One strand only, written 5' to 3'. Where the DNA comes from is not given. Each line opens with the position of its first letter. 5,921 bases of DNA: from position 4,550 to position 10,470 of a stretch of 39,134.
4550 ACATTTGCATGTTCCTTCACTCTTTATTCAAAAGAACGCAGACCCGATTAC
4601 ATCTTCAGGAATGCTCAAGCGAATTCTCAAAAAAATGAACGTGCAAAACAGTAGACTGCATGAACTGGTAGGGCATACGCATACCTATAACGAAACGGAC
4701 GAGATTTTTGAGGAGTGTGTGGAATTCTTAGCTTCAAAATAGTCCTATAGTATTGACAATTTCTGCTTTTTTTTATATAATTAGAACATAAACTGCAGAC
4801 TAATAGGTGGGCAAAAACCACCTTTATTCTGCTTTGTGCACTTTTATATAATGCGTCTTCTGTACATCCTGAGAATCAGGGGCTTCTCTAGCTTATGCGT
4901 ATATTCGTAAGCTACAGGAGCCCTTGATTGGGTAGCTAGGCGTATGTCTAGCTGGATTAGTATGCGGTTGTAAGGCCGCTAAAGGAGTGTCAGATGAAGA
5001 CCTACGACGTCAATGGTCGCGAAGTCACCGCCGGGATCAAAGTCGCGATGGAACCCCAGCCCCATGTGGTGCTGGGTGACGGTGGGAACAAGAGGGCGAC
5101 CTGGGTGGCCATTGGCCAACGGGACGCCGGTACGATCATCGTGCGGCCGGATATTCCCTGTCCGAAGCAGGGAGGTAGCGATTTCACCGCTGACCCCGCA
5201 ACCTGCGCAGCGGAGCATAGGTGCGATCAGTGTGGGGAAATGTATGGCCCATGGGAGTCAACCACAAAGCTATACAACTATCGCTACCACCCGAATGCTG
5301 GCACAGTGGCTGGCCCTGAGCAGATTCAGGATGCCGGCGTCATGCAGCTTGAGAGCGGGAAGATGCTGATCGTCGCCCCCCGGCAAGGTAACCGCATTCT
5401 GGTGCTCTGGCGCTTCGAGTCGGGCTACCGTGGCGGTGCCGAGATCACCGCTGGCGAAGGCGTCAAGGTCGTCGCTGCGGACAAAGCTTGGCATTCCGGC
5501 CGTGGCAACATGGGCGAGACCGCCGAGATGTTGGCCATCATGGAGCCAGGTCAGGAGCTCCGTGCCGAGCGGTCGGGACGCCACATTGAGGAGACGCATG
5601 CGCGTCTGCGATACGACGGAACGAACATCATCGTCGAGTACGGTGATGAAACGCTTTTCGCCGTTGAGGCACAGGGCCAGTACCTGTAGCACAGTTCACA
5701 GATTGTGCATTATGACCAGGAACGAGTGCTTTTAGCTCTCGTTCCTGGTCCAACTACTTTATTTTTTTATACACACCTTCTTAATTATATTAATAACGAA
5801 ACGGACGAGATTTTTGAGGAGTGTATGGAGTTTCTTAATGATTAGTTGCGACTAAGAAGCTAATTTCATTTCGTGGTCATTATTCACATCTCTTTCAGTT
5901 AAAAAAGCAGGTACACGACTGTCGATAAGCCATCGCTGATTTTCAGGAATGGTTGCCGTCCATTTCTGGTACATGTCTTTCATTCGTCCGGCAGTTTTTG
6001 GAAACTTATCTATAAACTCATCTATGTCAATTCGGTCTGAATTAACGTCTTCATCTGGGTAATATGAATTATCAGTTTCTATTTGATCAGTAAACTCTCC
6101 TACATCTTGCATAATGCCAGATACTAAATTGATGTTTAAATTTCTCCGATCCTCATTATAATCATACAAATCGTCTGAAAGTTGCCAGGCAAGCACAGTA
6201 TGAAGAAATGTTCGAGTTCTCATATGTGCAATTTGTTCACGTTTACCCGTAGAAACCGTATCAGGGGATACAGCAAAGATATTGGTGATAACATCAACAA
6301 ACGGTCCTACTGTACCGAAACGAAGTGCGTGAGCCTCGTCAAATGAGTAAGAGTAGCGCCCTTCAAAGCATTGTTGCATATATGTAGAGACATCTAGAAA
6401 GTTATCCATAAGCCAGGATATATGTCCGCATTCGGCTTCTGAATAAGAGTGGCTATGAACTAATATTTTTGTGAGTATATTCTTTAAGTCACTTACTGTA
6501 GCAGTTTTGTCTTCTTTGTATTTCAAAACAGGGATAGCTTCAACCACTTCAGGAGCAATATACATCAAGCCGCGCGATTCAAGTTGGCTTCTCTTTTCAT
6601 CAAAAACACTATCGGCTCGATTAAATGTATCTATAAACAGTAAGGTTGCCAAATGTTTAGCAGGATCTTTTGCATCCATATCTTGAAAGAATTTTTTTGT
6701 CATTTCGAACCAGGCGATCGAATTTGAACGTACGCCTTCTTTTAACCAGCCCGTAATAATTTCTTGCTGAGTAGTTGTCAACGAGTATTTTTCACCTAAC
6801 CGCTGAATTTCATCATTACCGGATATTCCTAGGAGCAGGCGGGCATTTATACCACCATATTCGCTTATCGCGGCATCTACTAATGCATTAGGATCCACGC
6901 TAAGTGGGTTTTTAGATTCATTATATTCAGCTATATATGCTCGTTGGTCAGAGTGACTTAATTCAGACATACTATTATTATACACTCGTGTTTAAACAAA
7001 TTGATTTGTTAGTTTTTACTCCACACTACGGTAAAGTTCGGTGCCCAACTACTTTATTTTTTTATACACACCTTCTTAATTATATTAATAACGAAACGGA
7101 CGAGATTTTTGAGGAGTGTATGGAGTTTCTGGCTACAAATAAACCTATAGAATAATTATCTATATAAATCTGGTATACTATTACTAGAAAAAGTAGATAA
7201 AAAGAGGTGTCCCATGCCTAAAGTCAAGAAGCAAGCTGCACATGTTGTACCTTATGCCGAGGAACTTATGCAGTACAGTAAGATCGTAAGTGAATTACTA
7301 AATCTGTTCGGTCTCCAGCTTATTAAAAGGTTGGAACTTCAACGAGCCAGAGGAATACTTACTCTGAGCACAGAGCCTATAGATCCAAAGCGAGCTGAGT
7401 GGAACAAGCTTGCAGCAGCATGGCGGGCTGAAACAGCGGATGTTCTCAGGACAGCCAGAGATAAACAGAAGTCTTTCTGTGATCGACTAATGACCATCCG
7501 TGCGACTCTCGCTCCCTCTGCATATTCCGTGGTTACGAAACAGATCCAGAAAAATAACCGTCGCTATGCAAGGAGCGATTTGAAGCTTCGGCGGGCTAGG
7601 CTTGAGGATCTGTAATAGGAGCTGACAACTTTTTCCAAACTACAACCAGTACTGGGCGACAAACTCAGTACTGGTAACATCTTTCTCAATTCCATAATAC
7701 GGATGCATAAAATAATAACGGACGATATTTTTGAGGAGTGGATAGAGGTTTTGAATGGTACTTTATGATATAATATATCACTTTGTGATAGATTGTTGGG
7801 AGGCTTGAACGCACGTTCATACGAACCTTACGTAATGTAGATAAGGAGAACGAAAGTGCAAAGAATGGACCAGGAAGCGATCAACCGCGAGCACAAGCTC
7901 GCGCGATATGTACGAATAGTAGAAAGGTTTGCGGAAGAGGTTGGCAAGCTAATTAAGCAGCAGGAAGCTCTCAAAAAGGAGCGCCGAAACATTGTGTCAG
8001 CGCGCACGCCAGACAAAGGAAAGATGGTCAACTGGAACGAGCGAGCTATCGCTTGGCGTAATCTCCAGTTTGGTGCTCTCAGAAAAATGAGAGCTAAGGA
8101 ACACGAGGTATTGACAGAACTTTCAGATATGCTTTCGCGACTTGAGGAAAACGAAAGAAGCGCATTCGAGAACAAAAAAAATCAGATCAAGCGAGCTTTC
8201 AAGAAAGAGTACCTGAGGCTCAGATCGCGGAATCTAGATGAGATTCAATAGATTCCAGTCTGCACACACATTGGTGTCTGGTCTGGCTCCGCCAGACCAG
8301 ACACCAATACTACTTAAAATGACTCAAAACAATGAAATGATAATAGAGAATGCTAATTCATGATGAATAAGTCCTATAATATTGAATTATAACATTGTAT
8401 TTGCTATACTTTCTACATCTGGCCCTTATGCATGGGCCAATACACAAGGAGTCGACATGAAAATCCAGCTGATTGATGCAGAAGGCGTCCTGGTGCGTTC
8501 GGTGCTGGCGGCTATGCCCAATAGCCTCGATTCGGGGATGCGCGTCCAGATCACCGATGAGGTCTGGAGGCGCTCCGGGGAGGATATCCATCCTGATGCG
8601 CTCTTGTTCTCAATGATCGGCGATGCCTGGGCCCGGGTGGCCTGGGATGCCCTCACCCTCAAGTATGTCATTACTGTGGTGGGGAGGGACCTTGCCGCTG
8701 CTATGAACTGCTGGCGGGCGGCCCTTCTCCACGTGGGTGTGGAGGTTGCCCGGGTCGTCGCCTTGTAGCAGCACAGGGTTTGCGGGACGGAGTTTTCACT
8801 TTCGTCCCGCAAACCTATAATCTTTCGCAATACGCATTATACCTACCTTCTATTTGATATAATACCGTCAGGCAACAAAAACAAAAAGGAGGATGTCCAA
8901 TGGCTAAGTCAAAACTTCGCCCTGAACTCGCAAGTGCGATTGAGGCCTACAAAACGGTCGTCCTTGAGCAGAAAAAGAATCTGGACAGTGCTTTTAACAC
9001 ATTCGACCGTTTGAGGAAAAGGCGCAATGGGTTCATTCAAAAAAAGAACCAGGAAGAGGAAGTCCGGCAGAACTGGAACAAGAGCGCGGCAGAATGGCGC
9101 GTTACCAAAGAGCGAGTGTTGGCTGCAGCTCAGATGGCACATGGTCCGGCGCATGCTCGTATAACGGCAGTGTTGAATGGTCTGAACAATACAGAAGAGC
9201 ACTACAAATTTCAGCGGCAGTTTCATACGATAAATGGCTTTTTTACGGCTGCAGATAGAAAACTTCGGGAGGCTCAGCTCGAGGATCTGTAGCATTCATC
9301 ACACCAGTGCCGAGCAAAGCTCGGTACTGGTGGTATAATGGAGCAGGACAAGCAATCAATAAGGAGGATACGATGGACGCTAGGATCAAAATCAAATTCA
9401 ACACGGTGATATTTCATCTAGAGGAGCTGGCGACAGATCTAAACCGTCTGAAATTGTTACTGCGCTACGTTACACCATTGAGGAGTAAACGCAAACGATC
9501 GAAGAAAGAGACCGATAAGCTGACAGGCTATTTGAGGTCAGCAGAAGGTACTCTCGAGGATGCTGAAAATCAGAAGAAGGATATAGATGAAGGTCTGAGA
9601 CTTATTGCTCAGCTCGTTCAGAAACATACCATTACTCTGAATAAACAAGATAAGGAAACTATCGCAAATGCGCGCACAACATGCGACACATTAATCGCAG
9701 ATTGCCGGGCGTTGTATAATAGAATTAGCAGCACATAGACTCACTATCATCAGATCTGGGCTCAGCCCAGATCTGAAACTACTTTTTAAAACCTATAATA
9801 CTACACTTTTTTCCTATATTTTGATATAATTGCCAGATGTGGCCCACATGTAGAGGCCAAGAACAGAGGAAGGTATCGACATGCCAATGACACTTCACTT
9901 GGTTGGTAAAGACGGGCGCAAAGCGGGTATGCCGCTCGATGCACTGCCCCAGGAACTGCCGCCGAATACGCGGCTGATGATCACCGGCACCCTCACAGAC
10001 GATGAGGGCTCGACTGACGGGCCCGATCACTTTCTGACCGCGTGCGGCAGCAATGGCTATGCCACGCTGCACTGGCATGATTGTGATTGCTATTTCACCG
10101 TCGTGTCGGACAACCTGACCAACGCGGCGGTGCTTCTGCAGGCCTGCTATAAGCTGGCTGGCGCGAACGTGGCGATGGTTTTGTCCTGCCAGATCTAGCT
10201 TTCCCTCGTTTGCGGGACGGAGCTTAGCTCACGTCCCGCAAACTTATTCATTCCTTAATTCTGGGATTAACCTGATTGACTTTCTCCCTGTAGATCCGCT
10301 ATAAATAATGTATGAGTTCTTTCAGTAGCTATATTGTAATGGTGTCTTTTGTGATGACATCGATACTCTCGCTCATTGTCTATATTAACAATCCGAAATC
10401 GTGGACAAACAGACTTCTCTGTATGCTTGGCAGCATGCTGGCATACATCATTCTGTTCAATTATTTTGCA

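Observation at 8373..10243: Two homologous GC-rich cassettes share promoter module, 5' hairpin, start context and terminator arms but have strongly diverged coding sequences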

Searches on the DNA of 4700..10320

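Call 101: search_rna_families(source=window, start=4700, end=10320, threshold=evalue, max_evalue=1)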
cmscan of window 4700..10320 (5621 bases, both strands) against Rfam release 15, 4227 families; matches with E-value up to 1: 2.
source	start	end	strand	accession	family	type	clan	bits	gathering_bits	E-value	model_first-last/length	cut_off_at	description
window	8267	8311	-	RF03482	mir-4774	Gene; miRNA;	-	24.3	85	0.49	1-76/76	no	mir-4774 microRNA precursor family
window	9967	10044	+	RF00609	SNORD100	Gene; snRNA; snoRNA; CD-box;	CL00073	22.6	58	0.33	1-81/81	no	Small nucleolar RNA SNORD100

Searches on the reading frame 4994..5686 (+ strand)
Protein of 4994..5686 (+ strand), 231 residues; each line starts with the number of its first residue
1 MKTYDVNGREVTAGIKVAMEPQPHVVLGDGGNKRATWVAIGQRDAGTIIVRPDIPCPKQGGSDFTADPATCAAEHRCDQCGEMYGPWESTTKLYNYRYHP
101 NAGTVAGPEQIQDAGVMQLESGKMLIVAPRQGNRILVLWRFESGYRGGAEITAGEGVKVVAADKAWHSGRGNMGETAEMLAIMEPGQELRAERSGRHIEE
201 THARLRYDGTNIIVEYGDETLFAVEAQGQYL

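Call 11: search_protein_families(library=pfam, proteins=[window:4994-5686:+], max_evalue=0.1)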
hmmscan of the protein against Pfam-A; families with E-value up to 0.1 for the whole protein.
window:4994-5686:+ (231 aa): 0 families

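Call 45: search_protein_families(library=padloc, proteins=[window:4994-5686:+], max_evalue=0.1)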
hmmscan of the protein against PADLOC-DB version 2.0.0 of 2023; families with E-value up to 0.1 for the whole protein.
window:4994-5686:+ (231 aa): 0 families

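Call 46: search_protein_families(library=phrogs, proteins=[window:4994-5686:+], max_evalue=0.1)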
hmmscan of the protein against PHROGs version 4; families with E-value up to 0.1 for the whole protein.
window:4994-5686:+ (231 aa): 0 families

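Call 72: find_homologous_proteins(query=window:4994-5686:+, max_evalue=0.01)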
Query window:4994-5686:+ (231 aa): 60 proteins with E <= 0.01 among 416 candidates.
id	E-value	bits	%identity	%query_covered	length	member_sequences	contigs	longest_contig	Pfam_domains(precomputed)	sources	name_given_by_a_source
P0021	8.3e-155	531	100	100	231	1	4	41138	-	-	-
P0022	8.9e-128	443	82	100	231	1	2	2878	-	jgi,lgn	jgi:hypothetical protein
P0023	1.8e-83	298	58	100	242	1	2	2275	-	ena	-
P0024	2.1e-74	268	53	100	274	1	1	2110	-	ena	-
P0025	9.9e-72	259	52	100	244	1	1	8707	-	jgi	jgi:hypothetical protein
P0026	1.3e-71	259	54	100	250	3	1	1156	-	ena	-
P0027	9.8e-71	256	52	100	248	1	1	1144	-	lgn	-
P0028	7.8e-69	250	51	94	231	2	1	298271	-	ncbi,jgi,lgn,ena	ncbi:MAG: hypothetical protein WC435_00365 [Candidatus Paceibacterota bacterium]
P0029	3.2e-68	248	52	100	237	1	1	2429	-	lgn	-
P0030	9.3e-66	240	50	100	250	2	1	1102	-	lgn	-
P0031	1.3e-64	236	50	100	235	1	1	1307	-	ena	-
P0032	6.1e-64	234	54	98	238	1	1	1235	-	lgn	-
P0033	2.8e-63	232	48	100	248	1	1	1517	-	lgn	-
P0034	2.0e-62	229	46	100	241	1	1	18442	-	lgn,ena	-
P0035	1.6e-59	219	48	98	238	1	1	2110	-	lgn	-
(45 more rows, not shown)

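Call 73: find_encoding_contigs(protein=P0028, flank=10000, max_places=2)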
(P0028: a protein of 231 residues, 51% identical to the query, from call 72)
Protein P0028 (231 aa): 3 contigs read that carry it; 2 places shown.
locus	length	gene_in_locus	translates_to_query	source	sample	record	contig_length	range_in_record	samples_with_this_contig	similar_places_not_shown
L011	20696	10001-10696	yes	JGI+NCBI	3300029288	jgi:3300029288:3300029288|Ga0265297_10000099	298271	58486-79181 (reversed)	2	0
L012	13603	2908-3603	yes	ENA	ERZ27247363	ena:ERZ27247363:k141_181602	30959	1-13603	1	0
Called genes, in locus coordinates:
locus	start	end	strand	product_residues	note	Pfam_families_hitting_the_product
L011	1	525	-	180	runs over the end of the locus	-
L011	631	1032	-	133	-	PF01741:MscL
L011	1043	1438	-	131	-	PF03073:TspO_MBR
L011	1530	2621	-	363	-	PF03193:RsgA_GTPase, PF01926:MMR_HSR1 (weak)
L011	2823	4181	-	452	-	-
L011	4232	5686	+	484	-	PF01726:LexA_DNA_bind, PF13649:Methyltransf_25 (faint), PF00717:Peptidase_S24, PF01170:UPF0020 (faint), PF02086:MethyltransfD12 (faint), PF08241:Methyltransf_11 (faint), PF01555:N6_N4_Mtase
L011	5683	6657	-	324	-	-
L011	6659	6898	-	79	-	PF01381:HTH_3 (weak)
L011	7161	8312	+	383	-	PF26514:DUF8173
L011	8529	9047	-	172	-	-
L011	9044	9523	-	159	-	PF03073:TspO_MBR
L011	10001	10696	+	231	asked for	-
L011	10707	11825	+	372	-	-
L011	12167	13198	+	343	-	PF00224:PK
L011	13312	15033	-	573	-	PF00404:Dockerin_1 (faint)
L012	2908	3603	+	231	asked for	-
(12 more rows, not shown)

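Call 74: find_encoding_contigs(protein=P0022, flank=10000, max_places=3)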
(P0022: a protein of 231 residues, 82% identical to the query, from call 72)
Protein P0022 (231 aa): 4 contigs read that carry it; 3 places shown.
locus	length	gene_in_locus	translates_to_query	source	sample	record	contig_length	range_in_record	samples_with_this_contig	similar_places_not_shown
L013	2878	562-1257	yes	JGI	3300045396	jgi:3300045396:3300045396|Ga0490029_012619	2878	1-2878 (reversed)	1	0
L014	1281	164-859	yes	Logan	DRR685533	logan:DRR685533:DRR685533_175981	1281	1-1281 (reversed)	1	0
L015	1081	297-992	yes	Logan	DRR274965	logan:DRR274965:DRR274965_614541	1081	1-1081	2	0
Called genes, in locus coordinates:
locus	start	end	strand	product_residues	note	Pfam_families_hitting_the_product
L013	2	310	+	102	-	?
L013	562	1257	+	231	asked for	-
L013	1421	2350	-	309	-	-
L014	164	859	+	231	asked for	-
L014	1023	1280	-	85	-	?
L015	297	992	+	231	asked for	-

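Call 88: search_protein_families(library=ncbifam, proteins=[window:4994-5686:+], max_evalue=0.05)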
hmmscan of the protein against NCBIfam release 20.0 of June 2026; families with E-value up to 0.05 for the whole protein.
window:4994-5686:+ (231 aa): 0 families

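Call 97: find_related_loci(query=window:4994-5686:+, collection=viral_contigs, flank=5000)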
Query window:4994-5686:+ (231 aa) in viral_contigs; peptide patterns used: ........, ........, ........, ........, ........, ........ (x = any residue, [..] = any of these).
3 stretches matched a pattern, but none encodes a relative of the query by tblastn (E <= 1e-3).

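Call 99: find_encoding_contigs(protein=P0025, flank=10000, max_places=2)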
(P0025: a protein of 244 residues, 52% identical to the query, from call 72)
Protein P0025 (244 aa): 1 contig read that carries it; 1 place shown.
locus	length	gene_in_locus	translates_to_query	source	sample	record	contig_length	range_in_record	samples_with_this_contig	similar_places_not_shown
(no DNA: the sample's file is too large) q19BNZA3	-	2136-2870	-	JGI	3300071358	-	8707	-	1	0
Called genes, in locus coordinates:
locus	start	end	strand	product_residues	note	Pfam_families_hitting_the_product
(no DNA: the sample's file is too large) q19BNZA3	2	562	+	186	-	?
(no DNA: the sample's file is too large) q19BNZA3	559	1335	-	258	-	PF01978:TrmB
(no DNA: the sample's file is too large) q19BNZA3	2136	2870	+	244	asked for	-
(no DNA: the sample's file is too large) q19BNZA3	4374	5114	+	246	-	PF14460:Prok-E2_D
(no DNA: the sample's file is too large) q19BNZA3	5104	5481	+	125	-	-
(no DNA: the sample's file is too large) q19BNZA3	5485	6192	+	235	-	PF14464:Prok-JAB (weak)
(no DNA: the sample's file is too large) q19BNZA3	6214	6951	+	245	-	PF00899:ThiF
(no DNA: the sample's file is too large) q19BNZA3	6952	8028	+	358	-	-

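Call 100: find_encoding_contigs(protein=P0034, flank=10000, max_places=2)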
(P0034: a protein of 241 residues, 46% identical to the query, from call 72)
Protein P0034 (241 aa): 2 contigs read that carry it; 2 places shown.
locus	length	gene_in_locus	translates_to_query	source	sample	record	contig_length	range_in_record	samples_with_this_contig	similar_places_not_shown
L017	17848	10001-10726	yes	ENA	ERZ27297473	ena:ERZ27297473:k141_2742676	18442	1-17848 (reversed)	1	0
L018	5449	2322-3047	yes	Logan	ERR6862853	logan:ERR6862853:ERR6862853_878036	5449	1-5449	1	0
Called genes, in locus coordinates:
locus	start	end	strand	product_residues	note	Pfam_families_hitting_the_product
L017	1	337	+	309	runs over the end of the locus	?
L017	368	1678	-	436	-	PF07690:MFS_1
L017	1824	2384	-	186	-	PF00293:NUDIX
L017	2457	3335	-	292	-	PF01156:IU_nuc_hydro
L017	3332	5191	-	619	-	PF08282:Hydrolase_3 (weak)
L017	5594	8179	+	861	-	PF08241:Methyltransf_11 (weak)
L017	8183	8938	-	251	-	PF01978:TrmB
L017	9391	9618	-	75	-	-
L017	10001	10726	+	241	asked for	-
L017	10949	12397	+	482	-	-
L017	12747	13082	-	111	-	PF04020:Phage_holin_4_2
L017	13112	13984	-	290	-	PF04055:Radical_SAM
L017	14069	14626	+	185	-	-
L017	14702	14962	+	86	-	PF09851:SHOCT (weak)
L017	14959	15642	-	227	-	-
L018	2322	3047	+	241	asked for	-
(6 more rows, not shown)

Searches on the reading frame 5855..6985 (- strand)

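Call 11: search_protein_families(library=pfam, proteins=[window:5855-6985:-], max_evalue=0.1)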
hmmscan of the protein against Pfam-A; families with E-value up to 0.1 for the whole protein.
window:5855-6985:- (377 aa): 1 family
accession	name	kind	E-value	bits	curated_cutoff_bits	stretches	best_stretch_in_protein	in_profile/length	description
PF09127.17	Leuk-A4-hydro_C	-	0.095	13.2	27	0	58-133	22-98/112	Leukotriene A4 hydrolase, C-terminal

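Call 45: search_protein_families(library=padloc, proteins=[window:5855-6985:-], max_evalue=0.1)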
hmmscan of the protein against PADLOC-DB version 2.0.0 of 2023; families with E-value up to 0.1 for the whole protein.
window:5855-6985:- (377 aa): 0 families

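Call 46: search_protein_families(library=phrogs, proteins=[window:5855-6985:-], max_evalue=0.1)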
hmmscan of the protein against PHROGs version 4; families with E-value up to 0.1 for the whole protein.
window:5855-6985:- (377 aa): 0 families

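Call 88: search_protein_families(library=ncbifam, proteins=[window:5855-6985:-], max_evalue=0.05)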
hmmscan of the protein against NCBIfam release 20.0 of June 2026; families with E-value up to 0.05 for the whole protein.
window:5855-6985:- (377 aa): 0 families

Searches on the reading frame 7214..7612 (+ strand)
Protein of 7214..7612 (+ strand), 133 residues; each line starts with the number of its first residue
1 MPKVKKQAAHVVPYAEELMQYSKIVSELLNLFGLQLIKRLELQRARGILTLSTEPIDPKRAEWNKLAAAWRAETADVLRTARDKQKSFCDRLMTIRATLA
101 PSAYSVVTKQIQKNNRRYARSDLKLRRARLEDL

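Call 11: search_protein_families(library=pfam, proteins=[window:7214-7612:+], max_evalue=0.1)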
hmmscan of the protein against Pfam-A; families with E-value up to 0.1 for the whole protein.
window:7214-7612:+ (133 aa): 1 family
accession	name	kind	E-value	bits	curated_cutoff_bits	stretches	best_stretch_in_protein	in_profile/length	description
PF11109.13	RFamide_26RFa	-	0.084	13.7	25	0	80-128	39-87/131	Orexigenic neuropeptide Qrfp/P518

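Call 45: search_protein_families(library=padloc, proteins=[window:7214-7612:+], max_evalue=0.1)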
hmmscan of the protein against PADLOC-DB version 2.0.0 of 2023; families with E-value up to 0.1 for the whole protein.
window:7214-7612:+ (133 aa): 0 families

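Call 46: search_protein_families(library=phrogs, proteins=[window:7214-7612:+], max_evalue=0.1)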
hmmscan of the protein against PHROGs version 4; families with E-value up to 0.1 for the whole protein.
window:7214-7612:+ (133 aa): 0 families

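Call 62: find_homologous_proteins(query=A8, max_evalue=0.01)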
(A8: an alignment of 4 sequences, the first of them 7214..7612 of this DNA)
Query A8 (4 sequences) (133 aa, profile of the alignment): 6 proteins with E <= 0.01 among 2082 candidates.
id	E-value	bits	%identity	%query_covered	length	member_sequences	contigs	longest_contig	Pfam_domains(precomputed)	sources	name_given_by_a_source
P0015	1.3e-46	176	20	59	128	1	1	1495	-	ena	-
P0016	1.5e-46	176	100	100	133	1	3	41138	-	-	-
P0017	5.6e-46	174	26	87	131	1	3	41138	-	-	-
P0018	1.5e-34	137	28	78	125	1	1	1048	-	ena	-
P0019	4.9e-32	129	48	17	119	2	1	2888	-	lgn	-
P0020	1.3e-9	56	-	-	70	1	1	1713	-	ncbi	-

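Call 63: find_encoding_contigs(protein=P0016, flank=10000, max_places=6)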
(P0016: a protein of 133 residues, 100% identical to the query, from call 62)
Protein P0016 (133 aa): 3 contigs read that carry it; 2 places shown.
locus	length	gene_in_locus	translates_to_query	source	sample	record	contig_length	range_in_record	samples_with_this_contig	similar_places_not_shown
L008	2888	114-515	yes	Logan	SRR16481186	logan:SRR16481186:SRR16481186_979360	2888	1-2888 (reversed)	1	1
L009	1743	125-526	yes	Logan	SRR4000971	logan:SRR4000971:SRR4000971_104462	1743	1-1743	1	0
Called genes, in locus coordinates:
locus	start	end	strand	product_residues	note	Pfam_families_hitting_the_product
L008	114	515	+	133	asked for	-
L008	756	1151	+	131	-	-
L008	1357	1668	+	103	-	-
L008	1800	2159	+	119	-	-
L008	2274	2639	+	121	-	-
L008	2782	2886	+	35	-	?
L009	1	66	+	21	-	?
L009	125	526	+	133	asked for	-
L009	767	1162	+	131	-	-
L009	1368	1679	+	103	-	-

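Call 64: find_encoding_contigs(protein=P0019, flank=10000)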
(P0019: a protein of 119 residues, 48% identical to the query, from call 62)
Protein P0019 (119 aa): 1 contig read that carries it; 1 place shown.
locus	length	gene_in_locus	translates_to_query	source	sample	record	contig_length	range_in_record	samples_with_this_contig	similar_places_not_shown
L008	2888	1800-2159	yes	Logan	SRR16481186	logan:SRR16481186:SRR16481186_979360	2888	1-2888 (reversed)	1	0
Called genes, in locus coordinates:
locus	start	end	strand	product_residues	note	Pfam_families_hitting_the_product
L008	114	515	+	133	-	-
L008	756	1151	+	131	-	-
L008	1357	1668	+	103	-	-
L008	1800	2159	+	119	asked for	-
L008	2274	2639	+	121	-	-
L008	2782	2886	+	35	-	?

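Call 65: find_encoding_contigs(protein=P0018, flank=10000)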
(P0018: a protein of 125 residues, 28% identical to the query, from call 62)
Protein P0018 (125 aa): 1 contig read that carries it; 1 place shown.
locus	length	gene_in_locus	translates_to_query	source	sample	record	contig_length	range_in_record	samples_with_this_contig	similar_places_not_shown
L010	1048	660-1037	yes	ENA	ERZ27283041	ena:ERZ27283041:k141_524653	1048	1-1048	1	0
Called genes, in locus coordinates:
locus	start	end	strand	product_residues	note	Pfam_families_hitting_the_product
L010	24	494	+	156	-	-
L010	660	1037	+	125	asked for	-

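Call 77: find_encoding_contigs(protein=P0020, flank=10000)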
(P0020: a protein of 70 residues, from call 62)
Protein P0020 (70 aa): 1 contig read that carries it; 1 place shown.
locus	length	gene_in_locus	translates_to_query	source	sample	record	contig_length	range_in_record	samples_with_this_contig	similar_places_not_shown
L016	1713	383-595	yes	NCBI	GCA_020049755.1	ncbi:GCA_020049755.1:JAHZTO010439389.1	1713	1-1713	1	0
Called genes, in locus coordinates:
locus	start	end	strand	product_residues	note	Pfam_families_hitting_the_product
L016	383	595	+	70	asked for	-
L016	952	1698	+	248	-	PF10551:MULE (weak), PF00872:Transposase_mut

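Call 88: search_protein_families(library=ncbifam, proteins=[window:7214-7612:+], max_evalue=0.05)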
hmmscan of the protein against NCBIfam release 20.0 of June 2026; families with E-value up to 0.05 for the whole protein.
window:7214-7612:+ (133 aa): 0 families

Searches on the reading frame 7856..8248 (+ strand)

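Call 11: search_protein_families(library=pfam, proteins=[window:7856-8248:+], max_evalue=0.1)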
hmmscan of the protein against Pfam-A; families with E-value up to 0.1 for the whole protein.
window:7856-8248:+ (131 aa): 1 family
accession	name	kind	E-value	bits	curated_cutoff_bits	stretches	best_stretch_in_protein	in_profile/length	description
PF07057.17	TraI_C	-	0.059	13.7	27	1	47-102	77-132/154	DNA helicase TraI, C-terminal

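Call 45: search_protein_families(library=padloc, proteins=[window:7856-8248:+], max_evalue=0.1)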
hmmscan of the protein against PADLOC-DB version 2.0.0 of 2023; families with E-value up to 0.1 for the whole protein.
window:7856-8248:+ (131 aa): 3 families
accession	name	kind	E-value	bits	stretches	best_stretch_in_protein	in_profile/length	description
PDLC02873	DpdG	-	0.0027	15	1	80-116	242-278/298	DpdG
PDLC03705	HEase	-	0.02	13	1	71-130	113-172/204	homing endonuclease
PDLC04594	PDC-M35B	-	0.034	12.3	0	22-59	66-103/148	-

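Call 46: search_protein_families(library=phrogs, proteins=[window:7856-8248:+], max_evalue=0.1)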
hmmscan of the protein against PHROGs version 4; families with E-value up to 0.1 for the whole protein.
window:7856-8248:+ (131 aa): 1 family
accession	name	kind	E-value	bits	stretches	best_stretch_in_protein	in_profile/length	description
phrog_25351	-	unknown function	0.039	15.2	1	19-107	7-93/94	-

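Call 88: search_protein_families(library=ncbifam, proteins=[window:7856-8248:+], max_evalue=0.05)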
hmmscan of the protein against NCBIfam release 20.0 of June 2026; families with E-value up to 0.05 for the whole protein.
window:7856-8248:+ (131 aa): 2 families
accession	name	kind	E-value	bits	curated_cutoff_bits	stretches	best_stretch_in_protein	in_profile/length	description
NF045982.1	Mbov0283_fam_LP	subfamily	0.013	16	65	0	82-119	47-84/117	Mbov_0283/Mbov_0339 family surface lipoprotein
NF049857.1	InaC_CT813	equivalog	0.04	13.8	200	0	5-48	141-183/241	inclusion membrane protein InaC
